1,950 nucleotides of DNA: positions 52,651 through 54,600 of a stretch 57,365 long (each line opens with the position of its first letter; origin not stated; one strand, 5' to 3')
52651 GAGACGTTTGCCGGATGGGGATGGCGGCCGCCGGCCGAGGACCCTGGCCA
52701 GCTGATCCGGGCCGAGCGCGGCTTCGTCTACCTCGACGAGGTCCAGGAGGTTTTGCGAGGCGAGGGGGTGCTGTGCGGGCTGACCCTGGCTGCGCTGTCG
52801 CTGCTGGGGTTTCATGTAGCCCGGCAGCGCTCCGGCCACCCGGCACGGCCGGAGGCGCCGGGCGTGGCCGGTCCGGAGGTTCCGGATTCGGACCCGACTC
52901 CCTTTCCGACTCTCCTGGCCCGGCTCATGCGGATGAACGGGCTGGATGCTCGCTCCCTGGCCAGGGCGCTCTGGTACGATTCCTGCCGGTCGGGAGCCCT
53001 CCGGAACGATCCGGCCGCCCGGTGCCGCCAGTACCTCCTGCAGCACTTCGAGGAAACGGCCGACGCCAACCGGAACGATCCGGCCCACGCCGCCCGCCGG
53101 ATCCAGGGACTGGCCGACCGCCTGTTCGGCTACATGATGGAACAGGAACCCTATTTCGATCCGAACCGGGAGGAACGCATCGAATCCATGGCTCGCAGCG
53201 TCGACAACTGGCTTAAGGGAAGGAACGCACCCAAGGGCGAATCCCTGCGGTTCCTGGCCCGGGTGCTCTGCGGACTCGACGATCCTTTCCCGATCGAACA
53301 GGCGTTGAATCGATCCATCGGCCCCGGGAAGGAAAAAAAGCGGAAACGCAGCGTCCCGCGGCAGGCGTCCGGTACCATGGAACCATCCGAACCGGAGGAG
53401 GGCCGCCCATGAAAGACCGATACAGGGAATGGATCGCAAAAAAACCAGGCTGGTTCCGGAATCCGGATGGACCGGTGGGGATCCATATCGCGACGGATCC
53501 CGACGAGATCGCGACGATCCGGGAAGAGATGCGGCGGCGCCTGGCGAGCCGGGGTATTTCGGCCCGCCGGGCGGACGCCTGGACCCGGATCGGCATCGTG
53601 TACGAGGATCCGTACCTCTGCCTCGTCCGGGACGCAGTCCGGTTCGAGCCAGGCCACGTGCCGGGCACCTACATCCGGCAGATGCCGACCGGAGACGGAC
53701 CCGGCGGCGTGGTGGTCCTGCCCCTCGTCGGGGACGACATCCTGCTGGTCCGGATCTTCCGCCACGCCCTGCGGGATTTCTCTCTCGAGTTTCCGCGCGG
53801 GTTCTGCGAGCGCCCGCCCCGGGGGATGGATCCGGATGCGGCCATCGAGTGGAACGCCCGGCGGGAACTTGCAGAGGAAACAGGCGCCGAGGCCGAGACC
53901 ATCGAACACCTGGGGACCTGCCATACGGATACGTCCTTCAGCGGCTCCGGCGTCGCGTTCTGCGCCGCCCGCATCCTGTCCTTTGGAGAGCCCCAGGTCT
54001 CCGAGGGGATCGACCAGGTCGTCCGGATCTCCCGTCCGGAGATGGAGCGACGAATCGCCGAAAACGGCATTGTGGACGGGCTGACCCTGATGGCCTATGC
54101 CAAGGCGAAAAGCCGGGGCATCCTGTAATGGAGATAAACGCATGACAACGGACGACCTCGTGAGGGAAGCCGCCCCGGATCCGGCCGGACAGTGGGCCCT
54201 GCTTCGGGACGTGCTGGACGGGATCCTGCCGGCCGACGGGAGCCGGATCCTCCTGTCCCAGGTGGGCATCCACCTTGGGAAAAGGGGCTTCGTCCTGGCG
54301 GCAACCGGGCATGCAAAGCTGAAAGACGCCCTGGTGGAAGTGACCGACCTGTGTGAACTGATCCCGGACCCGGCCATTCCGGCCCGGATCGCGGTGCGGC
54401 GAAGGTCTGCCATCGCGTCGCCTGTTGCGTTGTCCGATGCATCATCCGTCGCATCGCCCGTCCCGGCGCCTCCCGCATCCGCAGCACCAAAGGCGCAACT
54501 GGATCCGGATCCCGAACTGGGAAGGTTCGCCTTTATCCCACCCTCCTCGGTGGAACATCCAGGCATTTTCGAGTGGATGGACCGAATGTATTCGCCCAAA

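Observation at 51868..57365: Translationally coupled four-gene operon (degenerate Nudix-HTH, active Nudix, OST-HTH/DUF3825-like protein, polytopic membrane protein): candidate undescribed system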

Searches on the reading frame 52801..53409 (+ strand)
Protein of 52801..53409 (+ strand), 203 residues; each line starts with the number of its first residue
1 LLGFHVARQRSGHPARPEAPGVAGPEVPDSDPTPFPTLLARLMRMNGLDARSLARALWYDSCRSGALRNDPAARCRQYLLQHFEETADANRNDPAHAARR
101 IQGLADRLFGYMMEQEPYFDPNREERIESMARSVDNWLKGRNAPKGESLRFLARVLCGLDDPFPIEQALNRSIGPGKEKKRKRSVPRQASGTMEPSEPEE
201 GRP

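Call 18: search_protein_families(library=pfam, max_evalue=10, proteins=[window:52801-53409:+])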
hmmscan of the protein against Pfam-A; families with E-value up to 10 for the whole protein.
window:52801-53409:+ (203 aa): 0 families

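Call 93: search_solved_structures(query=A6, max_evalue=10, show_alignments=2)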
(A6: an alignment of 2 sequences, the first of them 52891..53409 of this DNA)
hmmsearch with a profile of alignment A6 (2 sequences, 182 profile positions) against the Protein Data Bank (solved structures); distinct sequences matched with E-value up to 10: 4.
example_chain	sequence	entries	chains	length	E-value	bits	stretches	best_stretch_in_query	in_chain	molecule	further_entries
9dd3_A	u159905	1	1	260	0.21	14.5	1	133-163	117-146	Designed allosteric facilitated dissociation switch AS5 H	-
9dd2_A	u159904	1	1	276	0.28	14.1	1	133-163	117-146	Designed allosteric facilitated dissociation switch AS5 H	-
5huc_A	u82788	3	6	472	0.39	13.6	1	19-74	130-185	3-Deoxy-D-arabino-heptulosonate 7-phosphate (DAHP) synthase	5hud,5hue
9k9w_a9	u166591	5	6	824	0.66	12.9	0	54-118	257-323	Glr1262 protein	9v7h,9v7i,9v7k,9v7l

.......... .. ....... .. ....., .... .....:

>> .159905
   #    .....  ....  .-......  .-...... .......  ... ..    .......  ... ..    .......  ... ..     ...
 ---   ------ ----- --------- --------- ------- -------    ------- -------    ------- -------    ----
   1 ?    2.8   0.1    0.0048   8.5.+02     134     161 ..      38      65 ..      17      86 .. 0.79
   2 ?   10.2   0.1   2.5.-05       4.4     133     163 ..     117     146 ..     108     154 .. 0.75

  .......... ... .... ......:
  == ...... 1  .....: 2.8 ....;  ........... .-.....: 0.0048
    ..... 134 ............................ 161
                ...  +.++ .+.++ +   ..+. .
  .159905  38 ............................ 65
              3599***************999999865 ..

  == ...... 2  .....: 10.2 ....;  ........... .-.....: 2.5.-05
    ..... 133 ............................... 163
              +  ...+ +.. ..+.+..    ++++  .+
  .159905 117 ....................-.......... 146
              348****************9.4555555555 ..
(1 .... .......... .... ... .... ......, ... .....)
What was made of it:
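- On XRE-type HTH (g1 C-terminus): A PDB profile search found nothing relevant (call 93).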

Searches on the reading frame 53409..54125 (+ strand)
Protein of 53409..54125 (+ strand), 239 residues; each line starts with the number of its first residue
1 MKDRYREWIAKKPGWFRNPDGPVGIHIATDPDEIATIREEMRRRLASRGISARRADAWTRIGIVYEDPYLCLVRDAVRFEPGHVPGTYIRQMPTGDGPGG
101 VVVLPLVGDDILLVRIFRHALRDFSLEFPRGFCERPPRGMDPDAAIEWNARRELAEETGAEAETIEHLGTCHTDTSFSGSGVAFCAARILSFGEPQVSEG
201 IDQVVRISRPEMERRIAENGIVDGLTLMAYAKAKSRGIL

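Call 5: search_protein_families(library=pfam, max_evalue=1, proteins=[window:53409-54125:+])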
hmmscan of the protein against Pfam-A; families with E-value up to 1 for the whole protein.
window:53409-54125:+ (239 aa): 1 family
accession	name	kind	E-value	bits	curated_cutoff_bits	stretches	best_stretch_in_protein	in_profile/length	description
PF00293.34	NUDIX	-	3.4e-07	30.8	21.1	1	100-180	5-78/134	NUDIX domain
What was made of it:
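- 53409..54128 (+): g2, 239 aa: Nudix hydrolase with an intact catalytic helix (R152-G159, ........; nt 53862-53885). It has an N-terminal extension of about 60 aa. Pfam NUDIX at 3.4e-7, 30.8 bits against a cutoff of 21.1 (call 5).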

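Call 6: search_protein_families(library=ncbifam, max_evalue=1, proteins=[window:53409-54125:+])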
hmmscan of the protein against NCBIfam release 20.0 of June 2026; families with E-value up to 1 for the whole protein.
window:53409-54125:+ (239 aa): 2 families
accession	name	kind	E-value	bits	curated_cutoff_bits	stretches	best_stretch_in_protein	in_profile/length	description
NF008736.0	PRK11762.1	equivalog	1.7e-08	34.2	169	1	87-188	38-131/186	ADP compounds hydrolase NudE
TIGR02705.1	nudix_YtkD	equivalog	0.00016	21.3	154.4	1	96-171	22-85/156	RNA deprotection pyrophosphohydrolase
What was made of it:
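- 53409..54128 (+): NCBIfam NudE scores 34 bits, far below its cutoff of 169 (call 6).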

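Call 7: search_protein_families(library=padloc, max_evalue=1, proteins=[window:53409-54125:+])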
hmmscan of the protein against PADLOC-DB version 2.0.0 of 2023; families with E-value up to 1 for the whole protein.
window:53409-54125:+ (239 aa): 0 families

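Call 17: search_protein_families(library=phrogs, max_evalue=0.1, proteins=[window:53409-54125:+])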
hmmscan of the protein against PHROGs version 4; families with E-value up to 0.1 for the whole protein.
window:53409-54125:+ (239 aa): 1 family
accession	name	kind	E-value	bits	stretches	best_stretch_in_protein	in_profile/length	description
phrog_1198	-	other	0.073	13.8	0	150-177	83-109/253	MutT/NUDIX hydrolase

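Call 56: search_solved_structures(query=window:53409-54125:+, max_evalue=0.01)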
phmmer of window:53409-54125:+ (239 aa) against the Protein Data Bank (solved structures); distinct sequences matched with E-value up to 0.01: 8.
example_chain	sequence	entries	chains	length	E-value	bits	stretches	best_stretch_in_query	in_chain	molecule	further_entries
5c7q_A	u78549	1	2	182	1.1e-09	41.2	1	64-224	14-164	NudF protein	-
5c7t_A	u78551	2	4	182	1.1e-09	41.2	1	64-224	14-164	NudF protein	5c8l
2yvm_A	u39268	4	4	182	4.3e-09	39.3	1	67-228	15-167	MutT/nudix family protein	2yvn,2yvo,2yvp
8zr8_A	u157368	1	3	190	2.7e-05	26.9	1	97-229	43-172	Methanol dehydrogenase activator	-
8wv3_A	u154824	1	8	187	2.9e-05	26.8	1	97-229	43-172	ADP-ribose pyrophosphatase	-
9jax_E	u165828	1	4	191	3.1e-05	26.7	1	97-229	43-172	ADP-ribose pyrophosphatase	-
2w4e_A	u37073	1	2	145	0.0021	20.7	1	97-230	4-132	MUTT/NUDIX FAMILY PROTEIN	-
1vhg_A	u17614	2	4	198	0.006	19.2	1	84-183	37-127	ADP compounds hydrolase nudE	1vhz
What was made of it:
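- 53409..54128 (+): Best PDB sequence matches are NudF 5c7q (1e-9), Ndx2 2yvm and ADP-ribose pyrophosphatases (call 56).
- On ADP-ribose pyrophosphatase / NudE equivalog (g2): The nearest PDB relatives are NudF and ADPRases at 1e-9 to 3e-5 (call 56).
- g2 has an intact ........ motif and is most similar to NudF and ADP-ribose pyrophosphatases (calls 5, 56).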

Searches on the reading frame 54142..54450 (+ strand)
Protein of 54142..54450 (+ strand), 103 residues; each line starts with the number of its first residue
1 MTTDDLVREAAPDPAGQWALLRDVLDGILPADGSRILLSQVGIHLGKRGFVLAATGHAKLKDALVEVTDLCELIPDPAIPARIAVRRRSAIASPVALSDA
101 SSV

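Call 18: search_protein_families(library=pfam, max_evalue=10, proteins=[window:54142-54450:+])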
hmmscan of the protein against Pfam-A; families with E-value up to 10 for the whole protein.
window:54142-54450:+ (103 aa): 0 families

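Call 55: search_solved_structures(query=window:54142-54450:+, max_evalue=10, show_alignments=3)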
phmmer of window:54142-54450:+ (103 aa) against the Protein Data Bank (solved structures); distinct sequences matched with E-value up to 10: 0.
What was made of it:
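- On OST-HTH / LOTUS (g3 N-terminus): No PDB sequence hit at E<=10 (call 55).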
